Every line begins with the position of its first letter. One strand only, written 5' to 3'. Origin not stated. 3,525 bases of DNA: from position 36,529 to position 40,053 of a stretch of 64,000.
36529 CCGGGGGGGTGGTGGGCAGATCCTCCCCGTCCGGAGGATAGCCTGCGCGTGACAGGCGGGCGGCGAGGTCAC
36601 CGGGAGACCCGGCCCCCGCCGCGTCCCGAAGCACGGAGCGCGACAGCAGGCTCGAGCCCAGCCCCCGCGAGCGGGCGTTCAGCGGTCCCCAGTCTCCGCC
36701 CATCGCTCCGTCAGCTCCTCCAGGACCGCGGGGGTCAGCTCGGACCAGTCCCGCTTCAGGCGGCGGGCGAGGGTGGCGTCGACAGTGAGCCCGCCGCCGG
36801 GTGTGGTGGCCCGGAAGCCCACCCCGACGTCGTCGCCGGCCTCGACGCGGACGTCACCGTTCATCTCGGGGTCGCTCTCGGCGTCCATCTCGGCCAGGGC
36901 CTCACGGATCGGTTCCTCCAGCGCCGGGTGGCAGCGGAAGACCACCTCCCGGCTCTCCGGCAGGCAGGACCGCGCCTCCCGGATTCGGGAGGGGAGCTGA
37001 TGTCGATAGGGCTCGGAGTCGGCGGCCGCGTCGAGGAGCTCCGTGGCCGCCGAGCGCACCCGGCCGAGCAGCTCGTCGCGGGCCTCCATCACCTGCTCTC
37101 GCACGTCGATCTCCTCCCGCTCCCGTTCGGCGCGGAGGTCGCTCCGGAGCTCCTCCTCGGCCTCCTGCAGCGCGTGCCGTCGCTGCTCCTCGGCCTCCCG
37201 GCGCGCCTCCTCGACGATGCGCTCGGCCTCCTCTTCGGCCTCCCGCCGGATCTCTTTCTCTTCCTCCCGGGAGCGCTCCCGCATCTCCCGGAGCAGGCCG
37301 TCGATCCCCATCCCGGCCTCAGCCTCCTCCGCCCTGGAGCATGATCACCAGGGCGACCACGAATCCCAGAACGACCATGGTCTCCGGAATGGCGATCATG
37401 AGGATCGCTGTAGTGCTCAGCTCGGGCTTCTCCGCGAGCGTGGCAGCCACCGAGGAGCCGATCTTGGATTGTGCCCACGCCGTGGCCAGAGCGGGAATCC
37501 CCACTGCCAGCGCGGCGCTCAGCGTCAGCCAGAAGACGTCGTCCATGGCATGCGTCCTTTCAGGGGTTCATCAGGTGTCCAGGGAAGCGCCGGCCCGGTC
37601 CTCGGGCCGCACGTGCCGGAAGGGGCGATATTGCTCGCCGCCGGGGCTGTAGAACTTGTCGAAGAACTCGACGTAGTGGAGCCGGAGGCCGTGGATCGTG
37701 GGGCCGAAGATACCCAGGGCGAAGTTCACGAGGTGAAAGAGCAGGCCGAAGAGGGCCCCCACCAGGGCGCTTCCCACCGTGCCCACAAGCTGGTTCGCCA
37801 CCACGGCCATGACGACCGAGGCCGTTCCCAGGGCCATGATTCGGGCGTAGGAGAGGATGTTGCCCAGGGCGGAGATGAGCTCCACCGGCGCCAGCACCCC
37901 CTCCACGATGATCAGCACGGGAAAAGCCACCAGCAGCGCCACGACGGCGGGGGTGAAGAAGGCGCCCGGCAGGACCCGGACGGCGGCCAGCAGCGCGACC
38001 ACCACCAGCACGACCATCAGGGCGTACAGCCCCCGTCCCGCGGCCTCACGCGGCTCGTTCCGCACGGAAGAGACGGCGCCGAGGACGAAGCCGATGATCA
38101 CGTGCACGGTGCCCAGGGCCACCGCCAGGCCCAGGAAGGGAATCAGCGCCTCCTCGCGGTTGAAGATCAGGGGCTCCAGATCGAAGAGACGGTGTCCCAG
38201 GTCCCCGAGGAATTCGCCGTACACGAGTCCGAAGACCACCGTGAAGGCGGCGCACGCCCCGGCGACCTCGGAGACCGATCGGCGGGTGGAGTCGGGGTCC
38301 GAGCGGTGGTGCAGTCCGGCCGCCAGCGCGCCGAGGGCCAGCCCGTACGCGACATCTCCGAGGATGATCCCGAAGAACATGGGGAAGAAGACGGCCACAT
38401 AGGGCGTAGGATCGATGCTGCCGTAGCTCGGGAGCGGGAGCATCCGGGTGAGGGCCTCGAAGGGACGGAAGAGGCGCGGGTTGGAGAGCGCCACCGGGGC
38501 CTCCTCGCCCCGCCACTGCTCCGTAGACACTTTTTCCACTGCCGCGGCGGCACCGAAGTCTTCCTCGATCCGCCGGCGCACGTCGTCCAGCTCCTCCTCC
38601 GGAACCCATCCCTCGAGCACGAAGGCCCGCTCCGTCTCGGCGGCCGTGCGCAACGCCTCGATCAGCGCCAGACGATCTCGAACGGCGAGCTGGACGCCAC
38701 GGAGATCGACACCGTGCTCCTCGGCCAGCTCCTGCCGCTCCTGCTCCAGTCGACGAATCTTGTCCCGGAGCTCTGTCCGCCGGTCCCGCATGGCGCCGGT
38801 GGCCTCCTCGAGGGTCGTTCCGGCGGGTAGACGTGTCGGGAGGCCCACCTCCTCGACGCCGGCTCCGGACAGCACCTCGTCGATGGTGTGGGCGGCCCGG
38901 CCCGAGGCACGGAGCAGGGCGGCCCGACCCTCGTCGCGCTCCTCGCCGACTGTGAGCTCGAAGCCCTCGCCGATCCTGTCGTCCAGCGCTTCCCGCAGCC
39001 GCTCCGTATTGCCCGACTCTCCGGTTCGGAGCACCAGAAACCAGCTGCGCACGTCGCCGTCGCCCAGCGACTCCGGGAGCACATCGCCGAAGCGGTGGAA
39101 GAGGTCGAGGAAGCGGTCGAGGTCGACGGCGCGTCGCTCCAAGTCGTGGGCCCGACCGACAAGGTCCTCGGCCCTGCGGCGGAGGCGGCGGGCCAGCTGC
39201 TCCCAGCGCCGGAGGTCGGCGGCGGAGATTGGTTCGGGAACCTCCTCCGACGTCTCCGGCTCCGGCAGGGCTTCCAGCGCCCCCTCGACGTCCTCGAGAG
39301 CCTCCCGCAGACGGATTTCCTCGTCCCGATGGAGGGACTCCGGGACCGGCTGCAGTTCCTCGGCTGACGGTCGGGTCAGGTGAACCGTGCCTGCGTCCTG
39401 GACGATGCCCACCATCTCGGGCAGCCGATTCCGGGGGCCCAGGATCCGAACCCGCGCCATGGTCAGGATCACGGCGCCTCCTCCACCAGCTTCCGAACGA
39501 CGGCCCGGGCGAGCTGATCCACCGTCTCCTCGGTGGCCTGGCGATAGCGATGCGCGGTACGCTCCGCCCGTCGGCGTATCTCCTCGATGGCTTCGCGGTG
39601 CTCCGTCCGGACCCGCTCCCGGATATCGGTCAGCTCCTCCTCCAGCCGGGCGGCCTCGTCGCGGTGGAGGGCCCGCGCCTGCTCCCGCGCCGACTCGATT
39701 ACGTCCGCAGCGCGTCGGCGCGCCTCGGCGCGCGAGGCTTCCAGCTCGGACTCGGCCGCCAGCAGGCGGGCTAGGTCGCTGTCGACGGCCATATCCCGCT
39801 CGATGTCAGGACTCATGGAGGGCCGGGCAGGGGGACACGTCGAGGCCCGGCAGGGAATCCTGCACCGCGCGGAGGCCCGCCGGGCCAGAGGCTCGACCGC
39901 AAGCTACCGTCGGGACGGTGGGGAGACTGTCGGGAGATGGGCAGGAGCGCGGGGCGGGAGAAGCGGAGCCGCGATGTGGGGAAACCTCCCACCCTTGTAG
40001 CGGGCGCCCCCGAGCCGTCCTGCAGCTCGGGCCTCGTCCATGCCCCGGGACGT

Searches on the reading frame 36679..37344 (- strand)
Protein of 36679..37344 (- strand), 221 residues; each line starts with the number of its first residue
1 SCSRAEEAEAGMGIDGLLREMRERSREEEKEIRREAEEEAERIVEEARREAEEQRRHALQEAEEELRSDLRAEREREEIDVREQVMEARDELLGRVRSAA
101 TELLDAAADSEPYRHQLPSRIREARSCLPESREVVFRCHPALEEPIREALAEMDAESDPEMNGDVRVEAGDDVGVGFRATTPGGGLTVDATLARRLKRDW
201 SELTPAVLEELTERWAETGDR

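Call 18: search_protein_families(library=pfam, proteins=[window:36679-37344:-], max_evalue=0.01)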
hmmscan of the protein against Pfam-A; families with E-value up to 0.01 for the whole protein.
window:36679-37344:- (221 aa): 3 families
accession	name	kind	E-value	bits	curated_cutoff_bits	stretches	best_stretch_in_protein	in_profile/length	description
PF01991.23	vATP-synt_E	-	6.2e-14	52.3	24.2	1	23-211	4-198/199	ATP synthase (E/31 kDa) subunit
PF12072.13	RNase_Y_N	-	4.2e-05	23.5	32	1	25-91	22-86/201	RNase Y N-terminal region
PF06188.17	HrpE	-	8.2e-05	23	23.5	1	24-154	27-153/191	HrpE/YscL/FliH and V-type ATPase subunit E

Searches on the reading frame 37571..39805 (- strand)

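Call 18: search_protein_families(library=pfam, proteins=[window:37571-39805:-], max_evalue=0.01)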
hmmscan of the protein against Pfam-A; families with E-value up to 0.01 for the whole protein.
window:37571-39805:- (744 aa): 1 family
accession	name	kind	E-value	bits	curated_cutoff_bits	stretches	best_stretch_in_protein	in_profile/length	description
PF01496.24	V_ATPase_I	-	7.7e-20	70.9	30.7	2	334-501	246-416/815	V-type ATPase 116kDa subunit family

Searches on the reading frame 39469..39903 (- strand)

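Call 33: search_protein_families(library=pfam, proteins=[window:39469-39903:-], max_evalue=0.01)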
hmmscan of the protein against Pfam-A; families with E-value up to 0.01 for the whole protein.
window:39469-39903:- (144 aa): 1 family
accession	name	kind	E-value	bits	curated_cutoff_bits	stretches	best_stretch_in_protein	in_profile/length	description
PF09731.14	Mitofilin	-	0.0035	16.8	27.4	1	41-138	288-386/614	Mitochondrial inner membrane protein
